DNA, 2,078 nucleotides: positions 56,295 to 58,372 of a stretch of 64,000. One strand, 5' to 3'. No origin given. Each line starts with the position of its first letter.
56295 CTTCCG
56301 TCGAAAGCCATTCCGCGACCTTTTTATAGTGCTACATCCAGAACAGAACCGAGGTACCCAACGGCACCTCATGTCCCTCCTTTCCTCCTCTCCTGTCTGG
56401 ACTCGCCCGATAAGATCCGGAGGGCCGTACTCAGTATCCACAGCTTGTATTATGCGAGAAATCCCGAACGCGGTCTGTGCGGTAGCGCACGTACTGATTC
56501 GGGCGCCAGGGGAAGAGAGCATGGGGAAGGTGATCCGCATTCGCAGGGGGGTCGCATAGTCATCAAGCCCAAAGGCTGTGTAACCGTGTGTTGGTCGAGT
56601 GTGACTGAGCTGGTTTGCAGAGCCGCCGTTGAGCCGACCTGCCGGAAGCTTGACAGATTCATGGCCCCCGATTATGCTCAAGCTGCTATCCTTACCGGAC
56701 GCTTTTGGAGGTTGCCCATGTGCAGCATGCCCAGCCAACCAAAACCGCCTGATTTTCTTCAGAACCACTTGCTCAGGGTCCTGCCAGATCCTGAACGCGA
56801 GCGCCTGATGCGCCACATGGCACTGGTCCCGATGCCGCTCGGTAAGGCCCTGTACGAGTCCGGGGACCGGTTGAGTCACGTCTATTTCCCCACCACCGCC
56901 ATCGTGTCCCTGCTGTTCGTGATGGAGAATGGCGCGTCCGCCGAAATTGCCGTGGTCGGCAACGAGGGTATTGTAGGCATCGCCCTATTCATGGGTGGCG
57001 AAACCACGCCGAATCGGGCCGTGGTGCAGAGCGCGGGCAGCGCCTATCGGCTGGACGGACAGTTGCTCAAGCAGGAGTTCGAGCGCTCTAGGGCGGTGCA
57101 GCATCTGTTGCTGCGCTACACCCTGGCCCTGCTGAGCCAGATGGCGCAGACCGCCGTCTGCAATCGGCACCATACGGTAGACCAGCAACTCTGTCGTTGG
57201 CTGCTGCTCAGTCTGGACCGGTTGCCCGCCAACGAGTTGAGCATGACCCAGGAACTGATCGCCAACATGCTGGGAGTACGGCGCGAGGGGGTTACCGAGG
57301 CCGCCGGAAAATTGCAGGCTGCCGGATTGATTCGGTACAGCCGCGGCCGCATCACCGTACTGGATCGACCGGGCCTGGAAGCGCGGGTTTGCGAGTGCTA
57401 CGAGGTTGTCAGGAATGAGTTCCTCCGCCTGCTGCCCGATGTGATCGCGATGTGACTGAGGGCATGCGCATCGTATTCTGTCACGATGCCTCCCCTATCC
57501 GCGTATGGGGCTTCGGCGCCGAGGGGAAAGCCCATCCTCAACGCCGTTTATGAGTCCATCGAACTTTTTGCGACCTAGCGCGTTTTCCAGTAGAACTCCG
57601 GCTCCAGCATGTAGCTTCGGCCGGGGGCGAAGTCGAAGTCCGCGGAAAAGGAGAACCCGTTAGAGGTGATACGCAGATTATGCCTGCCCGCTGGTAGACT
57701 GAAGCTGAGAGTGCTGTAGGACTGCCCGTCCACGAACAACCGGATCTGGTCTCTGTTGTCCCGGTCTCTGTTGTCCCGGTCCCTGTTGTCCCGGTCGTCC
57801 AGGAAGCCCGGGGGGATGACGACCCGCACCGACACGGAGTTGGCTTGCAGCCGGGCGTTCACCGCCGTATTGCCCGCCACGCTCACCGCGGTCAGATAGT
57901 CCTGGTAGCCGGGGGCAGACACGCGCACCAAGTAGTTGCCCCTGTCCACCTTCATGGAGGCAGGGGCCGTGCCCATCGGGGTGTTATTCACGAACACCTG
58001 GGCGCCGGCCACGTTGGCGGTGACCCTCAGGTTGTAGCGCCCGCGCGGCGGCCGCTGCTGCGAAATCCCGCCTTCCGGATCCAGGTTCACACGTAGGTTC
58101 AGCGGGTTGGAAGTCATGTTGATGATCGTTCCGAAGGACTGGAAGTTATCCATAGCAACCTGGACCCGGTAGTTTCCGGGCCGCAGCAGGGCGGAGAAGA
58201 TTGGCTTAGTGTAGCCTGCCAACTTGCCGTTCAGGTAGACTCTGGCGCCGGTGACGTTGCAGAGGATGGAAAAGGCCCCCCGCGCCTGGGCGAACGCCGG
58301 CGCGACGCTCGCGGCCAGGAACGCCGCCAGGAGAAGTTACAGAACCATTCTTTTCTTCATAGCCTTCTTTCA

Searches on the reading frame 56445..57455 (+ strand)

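Call 4: search_protein_families(library=pfam, proteins=[window:56445-57455:+])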
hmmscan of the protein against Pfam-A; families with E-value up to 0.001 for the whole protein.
window:56445-57455:+ (336 aa): 2 families
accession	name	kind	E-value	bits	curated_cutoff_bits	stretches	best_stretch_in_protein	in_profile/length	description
PF13545.12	HTH_Crp_2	-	4.2e-16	59.1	27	1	247-313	1-69/70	Crp-like helix-turn-helix domain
PF00027.35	cNMP_binding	-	2.4e-08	34.3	27.5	1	132-214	6-88/89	Cyclic nucleotide-binding domain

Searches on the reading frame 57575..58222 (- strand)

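Call 9: search_protein_families(library=pfam, proteins=[window:57575-58222:-], max_evalue=0.01)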
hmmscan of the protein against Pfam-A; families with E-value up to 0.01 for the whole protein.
window:57575-58222:- (215 aa): 4 families
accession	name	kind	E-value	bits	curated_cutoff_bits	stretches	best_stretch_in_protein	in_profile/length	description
PF08308.17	PEGA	-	2.3e-20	72.7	20.8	1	63-125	2-65/71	PEGA domain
PF13620.12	CarboxypepD_reg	-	1.8e-09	38.3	32.3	0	92-125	45-81/82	Carboxypeptidase regulatory-like domain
PF13715.12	CarbopepD_reg_2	-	0.00095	19.6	32.2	0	70-133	13-84/88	CarboxypepD_reg-like domain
PF20608.4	Phage_tube_C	-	0.0069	17.1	24.1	0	83-116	46-79/82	Phage tail tube protein C-terminal domain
